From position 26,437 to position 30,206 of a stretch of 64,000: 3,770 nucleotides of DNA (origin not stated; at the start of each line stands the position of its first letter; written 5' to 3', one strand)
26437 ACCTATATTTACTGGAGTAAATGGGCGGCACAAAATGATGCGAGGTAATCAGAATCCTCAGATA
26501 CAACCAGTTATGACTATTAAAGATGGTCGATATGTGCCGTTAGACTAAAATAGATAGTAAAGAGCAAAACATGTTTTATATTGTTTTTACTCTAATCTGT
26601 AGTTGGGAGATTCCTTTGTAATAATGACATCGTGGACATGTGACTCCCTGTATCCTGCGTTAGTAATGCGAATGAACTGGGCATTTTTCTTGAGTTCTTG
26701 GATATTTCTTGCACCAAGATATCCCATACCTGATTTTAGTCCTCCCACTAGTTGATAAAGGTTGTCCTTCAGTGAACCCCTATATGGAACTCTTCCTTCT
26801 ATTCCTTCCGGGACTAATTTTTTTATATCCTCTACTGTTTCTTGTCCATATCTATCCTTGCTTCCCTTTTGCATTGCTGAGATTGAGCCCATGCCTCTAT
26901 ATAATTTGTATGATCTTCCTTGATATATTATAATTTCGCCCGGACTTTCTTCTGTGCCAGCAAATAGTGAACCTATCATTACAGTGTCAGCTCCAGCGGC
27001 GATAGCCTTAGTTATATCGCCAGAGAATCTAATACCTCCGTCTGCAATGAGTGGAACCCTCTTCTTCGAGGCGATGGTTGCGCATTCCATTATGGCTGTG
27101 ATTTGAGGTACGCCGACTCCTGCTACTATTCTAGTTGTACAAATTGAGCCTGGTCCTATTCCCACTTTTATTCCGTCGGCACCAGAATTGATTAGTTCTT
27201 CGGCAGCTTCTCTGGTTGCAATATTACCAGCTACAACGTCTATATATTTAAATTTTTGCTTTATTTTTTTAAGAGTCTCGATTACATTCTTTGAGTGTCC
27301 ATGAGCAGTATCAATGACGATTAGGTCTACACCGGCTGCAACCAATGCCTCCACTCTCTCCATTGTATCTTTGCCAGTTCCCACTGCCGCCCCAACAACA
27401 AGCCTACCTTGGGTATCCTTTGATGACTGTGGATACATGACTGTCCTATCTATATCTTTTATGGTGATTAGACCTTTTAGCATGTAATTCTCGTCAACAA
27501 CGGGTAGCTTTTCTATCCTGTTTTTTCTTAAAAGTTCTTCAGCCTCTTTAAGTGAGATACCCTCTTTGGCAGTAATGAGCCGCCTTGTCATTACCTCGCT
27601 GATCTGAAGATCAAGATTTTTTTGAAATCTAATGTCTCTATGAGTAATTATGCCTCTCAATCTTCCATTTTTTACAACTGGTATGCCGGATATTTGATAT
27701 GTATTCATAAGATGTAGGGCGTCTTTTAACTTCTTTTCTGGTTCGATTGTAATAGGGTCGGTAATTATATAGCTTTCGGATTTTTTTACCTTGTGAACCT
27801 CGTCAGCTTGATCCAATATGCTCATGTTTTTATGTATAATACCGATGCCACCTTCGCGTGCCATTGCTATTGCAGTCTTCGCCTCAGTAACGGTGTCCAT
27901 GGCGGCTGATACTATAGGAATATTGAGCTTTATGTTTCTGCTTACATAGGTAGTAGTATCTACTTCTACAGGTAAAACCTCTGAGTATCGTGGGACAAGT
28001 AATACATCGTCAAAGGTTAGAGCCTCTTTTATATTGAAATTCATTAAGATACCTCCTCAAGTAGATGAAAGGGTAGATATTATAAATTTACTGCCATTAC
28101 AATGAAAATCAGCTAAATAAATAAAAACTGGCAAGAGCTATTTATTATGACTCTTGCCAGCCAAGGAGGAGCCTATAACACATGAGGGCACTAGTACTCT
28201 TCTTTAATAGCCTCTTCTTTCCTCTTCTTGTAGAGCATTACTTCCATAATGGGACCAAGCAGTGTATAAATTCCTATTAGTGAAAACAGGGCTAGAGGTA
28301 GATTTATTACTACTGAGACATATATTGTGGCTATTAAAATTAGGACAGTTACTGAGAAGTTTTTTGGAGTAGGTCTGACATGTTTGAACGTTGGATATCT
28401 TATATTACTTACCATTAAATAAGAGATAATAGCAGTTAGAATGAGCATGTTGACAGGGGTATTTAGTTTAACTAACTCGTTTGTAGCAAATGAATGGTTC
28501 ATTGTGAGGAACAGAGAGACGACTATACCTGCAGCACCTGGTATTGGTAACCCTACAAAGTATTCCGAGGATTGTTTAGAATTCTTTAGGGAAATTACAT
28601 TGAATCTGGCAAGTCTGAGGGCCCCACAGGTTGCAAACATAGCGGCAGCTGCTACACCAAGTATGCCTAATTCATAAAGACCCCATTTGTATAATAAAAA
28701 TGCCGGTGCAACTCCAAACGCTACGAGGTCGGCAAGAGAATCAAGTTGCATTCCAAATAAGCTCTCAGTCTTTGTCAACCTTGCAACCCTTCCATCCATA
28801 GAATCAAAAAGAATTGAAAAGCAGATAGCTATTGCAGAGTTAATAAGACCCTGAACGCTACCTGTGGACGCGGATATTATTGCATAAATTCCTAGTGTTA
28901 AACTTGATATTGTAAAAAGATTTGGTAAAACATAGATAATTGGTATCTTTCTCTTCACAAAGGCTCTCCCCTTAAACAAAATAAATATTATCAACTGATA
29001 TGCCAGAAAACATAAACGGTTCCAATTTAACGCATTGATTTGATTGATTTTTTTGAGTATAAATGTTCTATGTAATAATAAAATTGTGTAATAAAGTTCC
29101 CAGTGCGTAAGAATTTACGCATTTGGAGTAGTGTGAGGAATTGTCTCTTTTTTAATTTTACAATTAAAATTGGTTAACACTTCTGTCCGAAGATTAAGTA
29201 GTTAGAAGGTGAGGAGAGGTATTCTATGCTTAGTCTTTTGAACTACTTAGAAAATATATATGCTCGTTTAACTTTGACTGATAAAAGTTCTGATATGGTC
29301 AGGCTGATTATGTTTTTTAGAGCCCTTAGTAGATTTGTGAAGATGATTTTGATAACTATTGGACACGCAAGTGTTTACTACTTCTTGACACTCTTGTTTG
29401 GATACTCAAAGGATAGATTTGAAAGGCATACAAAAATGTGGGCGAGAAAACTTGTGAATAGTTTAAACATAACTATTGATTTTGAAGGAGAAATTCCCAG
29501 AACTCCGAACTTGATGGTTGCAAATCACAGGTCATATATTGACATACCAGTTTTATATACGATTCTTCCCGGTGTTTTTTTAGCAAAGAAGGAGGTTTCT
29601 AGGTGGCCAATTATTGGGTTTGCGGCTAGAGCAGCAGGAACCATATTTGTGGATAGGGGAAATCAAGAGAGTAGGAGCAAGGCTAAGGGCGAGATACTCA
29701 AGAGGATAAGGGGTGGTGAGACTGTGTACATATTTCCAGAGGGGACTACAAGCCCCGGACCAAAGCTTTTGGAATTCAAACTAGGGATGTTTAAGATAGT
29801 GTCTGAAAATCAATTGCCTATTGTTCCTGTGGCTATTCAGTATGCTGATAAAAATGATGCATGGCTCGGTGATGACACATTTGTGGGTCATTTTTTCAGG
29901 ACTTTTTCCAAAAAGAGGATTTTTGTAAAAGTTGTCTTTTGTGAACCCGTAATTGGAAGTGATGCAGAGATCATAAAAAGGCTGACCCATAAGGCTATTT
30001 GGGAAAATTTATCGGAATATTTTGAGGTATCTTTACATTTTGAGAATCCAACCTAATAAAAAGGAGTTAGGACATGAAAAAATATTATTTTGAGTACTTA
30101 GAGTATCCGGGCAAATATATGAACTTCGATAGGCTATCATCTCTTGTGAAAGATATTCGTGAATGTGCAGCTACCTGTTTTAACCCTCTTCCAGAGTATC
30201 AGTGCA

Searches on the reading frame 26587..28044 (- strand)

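Call 79: search_protein_families(library=pfam, proteins=[window:26587-28044:-], max_evalue=0.00001)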
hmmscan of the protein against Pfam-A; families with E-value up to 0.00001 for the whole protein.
window:26587-28044:- (485 aa): 6 families
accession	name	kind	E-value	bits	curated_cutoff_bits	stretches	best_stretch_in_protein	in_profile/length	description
PF00478.31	IMPDH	-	3.6e-169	562.7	25.6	1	8-471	1-345/345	IMP dehydrogenase / GMP reductase domain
PF00571.33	CBS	-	6.8e-27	94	24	2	93-139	5-52/57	CBS domain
PF03060.21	NMO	-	3e-10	40.5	28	1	213-370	88-234/331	Nitronate monooxygenase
PF01070.24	FMN_dh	-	2e-08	34.1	24.9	1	255-361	207-305/350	FMN-dependent dehydrogenase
PF00977.27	His_biosynth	-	8.4e-07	29.1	23.6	0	322-361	66-105/228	Histidine biosynthesis protein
PF01645.23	Glu_synthase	-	1.6e-06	28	20.4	1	253-359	193-305/369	Conserved region in glutamate synthase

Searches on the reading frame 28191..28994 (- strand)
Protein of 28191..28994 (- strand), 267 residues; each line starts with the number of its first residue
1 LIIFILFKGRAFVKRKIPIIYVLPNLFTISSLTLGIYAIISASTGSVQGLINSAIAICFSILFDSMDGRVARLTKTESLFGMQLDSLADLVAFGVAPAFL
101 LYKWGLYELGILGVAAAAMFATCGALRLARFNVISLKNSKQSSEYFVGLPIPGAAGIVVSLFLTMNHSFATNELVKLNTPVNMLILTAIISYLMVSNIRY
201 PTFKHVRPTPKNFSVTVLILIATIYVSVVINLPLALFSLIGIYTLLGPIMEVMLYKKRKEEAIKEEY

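Call 79: search_protein_families(library=pfam, proteins=[window:28191-28994:-], max_evalue=0.00001)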
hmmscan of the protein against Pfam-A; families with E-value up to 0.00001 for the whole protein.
window:28191-28994:- (267 aa): 1 family
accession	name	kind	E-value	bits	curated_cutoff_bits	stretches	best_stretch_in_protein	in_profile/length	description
PF01066.26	CDP-OH_P_transf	-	6e-20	72.6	22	1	22-179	2-138/152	CDP-alcohol phosphatidyltransferase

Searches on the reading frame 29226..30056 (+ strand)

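Call 79: search_protein_families(library=pfam, proteins=[window:29226-30056:+], max_evalue=0.00001)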
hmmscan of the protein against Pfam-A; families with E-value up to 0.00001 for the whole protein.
window:29226-30056:+ (276 aa): 1 family
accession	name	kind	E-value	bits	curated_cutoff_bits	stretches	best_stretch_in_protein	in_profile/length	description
PF01553.26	Acyltransferase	-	5.4e-31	107.6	23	1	88-204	8-131/132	Acyltransferase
